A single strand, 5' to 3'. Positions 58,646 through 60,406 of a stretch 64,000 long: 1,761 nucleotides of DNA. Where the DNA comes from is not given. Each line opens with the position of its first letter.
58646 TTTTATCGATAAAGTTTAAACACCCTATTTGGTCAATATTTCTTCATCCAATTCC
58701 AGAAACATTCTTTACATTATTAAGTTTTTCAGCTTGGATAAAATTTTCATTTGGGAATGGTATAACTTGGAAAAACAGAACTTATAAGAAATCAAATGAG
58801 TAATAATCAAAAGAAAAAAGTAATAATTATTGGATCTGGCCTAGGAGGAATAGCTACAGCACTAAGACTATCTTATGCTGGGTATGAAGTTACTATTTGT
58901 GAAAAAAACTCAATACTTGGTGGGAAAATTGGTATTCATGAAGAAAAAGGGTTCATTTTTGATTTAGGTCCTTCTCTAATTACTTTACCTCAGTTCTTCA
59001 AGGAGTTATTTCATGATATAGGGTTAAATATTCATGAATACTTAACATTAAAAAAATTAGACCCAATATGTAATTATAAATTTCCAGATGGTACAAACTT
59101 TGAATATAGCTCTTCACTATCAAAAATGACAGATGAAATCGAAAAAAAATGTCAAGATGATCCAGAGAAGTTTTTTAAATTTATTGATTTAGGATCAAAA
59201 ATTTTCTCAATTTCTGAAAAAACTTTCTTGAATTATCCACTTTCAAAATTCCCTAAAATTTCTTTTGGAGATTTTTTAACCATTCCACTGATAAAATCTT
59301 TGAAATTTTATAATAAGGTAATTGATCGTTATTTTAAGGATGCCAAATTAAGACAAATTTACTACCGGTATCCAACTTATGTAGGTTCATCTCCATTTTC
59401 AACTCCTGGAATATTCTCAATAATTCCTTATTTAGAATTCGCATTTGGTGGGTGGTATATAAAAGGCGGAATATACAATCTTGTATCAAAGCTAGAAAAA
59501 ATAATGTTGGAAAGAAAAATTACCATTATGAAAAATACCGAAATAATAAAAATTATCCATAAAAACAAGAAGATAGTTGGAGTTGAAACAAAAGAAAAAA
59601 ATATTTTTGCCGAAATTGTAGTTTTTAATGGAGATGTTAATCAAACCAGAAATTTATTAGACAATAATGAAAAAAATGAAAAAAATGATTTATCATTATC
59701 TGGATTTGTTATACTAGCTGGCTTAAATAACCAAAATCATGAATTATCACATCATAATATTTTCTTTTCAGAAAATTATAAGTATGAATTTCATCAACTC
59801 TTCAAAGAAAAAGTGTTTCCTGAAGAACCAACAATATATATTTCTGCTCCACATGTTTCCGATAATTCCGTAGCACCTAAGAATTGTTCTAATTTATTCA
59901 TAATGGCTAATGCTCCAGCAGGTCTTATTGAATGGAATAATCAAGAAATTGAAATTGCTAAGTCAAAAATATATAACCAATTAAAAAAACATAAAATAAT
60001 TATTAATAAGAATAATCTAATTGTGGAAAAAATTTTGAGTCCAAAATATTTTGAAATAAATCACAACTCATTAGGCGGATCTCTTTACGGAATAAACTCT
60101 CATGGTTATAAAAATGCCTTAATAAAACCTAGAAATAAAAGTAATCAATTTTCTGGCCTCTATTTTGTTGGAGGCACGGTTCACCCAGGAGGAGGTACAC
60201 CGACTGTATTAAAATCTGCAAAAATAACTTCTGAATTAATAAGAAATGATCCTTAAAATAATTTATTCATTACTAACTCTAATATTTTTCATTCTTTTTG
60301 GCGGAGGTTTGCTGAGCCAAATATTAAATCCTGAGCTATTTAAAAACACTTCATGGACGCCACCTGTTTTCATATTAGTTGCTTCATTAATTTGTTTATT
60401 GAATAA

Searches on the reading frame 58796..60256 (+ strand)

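Call 42: search_protein_families(library=pfam, max_evalue=1e-8, proteins=[window:58796-60256:+])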
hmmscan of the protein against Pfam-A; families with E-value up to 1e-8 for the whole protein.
window:58796-60256:+ (486 aa): 3 families
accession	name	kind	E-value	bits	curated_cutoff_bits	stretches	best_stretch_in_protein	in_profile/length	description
PF01593.30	Amino_oxidase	-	8.3e-15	55.4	19.8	1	16-268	1-242/443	Flavin containing amine oxidoreductase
PF13450.12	NAD_binding_8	-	3.7e-11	43.6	21.9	1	11-70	1-60/68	NAD(P)-binding Rossmann-like domain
PF01266.30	DAO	-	7.2e-09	36.1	27.9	0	8-43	1-37/353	FAD dependent oxidoreductase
